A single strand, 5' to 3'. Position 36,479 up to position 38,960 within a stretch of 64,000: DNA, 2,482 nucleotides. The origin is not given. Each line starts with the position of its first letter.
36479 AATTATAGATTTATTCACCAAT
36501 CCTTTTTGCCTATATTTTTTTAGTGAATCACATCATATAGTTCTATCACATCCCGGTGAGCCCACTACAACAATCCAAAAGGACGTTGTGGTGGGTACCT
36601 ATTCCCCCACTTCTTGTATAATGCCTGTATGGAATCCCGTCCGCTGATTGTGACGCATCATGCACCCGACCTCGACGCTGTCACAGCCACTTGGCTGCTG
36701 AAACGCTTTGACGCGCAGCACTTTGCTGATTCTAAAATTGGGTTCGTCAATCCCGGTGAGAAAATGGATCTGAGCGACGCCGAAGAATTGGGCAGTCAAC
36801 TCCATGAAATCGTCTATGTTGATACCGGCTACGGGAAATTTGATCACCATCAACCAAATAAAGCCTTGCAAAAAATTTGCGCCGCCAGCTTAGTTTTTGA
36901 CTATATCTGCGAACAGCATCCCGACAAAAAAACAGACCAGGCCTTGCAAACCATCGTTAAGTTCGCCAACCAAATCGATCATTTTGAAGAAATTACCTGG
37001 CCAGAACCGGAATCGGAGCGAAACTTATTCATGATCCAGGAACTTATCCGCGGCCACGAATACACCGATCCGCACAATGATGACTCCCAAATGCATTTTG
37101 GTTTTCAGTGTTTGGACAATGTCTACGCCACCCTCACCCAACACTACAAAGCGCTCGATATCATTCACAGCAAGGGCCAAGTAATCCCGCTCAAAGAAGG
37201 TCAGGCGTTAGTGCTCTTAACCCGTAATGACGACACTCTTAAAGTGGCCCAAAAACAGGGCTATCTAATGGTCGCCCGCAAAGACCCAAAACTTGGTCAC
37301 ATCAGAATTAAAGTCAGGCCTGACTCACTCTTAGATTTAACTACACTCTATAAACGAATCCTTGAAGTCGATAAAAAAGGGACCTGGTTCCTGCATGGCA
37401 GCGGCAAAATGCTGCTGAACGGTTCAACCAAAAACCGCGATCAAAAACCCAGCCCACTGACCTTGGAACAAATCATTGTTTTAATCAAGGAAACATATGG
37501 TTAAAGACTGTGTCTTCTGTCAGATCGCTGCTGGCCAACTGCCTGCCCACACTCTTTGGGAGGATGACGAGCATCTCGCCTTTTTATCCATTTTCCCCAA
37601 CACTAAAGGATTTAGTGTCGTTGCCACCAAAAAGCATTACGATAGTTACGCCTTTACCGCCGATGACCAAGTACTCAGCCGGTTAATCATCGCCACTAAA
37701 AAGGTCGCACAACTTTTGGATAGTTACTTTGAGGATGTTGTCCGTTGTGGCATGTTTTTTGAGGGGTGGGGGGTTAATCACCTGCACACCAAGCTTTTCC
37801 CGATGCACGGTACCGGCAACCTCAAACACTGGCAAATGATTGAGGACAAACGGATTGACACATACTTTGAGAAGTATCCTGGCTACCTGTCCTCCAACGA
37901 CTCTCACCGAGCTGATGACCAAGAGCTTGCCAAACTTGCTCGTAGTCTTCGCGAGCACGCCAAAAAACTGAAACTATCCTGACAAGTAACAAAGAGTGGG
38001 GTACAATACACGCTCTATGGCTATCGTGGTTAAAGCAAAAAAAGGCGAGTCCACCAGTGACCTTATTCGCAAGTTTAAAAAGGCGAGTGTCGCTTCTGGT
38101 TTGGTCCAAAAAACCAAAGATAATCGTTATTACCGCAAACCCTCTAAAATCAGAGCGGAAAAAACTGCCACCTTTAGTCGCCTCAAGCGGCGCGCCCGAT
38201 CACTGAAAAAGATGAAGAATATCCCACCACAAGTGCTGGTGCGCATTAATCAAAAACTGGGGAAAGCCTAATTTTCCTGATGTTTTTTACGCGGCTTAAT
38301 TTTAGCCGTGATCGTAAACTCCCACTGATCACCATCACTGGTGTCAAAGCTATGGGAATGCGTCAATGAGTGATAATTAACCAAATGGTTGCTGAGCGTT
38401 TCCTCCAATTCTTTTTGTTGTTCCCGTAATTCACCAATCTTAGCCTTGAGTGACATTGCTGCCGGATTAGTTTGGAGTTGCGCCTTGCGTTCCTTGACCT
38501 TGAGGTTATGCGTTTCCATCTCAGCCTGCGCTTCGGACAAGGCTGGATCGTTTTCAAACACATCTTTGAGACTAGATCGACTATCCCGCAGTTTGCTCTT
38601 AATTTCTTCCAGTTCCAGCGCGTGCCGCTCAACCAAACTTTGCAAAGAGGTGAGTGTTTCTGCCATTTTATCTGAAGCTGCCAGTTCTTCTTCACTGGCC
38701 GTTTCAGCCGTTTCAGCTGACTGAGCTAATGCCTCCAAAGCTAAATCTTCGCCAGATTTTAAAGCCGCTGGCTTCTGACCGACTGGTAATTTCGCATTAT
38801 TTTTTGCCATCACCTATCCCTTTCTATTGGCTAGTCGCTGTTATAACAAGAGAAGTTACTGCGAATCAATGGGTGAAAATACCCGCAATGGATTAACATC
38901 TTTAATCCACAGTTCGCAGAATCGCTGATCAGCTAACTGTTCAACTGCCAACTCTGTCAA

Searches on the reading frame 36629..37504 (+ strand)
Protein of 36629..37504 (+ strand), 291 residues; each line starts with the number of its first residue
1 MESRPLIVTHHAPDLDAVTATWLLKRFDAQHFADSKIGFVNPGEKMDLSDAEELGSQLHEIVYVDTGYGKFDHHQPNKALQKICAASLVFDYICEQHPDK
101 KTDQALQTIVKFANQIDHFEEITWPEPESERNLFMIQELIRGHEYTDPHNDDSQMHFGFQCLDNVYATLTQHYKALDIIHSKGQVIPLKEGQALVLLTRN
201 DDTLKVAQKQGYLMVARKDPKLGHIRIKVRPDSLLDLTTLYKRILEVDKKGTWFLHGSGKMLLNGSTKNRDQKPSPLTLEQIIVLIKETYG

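Call 12: search_protein_families(library=ncbifam, proteins=[window:36629-37504:+])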
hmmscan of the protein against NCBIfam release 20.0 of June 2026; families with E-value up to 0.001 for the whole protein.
window:36629-37504:+ (291 aa): 0 families

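Call 43: search_protein_families(library=pfam, proteins=[window:36629-37504:+], max_evalue=0.00001)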
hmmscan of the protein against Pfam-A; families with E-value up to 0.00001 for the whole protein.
window:36629-37504:+ (291 aa): 0 families

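Call 50: search_protein_families(library=pfam, proteins=[window:36629-37504:+], max_evalue=0.1)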
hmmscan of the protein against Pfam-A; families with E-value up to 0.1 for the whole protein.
window:36629-37504:+ (291 aa): 3 families
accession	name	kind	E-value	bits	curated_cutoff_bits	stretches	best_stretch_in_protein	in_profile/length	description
PF01368.27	DHH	-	0.0017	19.1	28.1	1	6-80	3-79/125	DHH family, N-terminal domain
PF03476.21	MOSC_N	-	0.021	15.1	25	1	201-249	34-82/119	MOSC N-terminal beta barrel domain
PF09828.14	ChrB_C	-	0.048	14.5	25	0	8-167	2-130/132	ChrB, C-terminal domain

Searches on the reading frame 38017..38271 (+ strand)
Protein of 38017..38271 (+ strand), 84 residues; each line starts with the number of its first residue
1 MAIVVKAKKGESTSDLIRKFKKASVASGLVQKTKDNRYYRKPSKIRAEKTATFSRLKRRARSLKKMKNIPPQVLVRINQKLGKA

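Call 12: search_protein_families(library=ncbifam, proteins=[window:38017-38271:+])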
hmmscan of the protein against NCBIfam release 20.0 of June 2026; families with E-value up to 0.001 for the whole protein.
window:38017-38271:+ (84 aa): 1 family
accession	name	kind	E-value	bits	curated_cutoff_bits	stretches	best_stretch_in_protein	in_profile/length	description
TIGR00030.1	S21p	equivalog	2.3e-07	30.5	28.95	1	5-59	3-57/58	30S ribosomal protein S21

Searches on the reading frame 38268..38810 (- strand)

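Call 50: search_protein_families(library=pfam, proteins=[window:38268-38810:-], max_evalue=0.1)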
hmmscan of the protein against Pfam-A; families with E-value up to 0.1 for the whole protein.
window:38268-38810:- (180 aa): 2 families
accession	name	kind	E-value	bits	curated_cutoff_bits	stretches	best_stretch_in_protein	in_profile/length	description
PF04356.17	DUF489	-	0.004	17.6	26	1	23-142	4-121/192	Protein of unknown function (DUF489)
PF13166.12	AAA_13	-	0.02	14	36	1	43-144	364-458/713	AAA domain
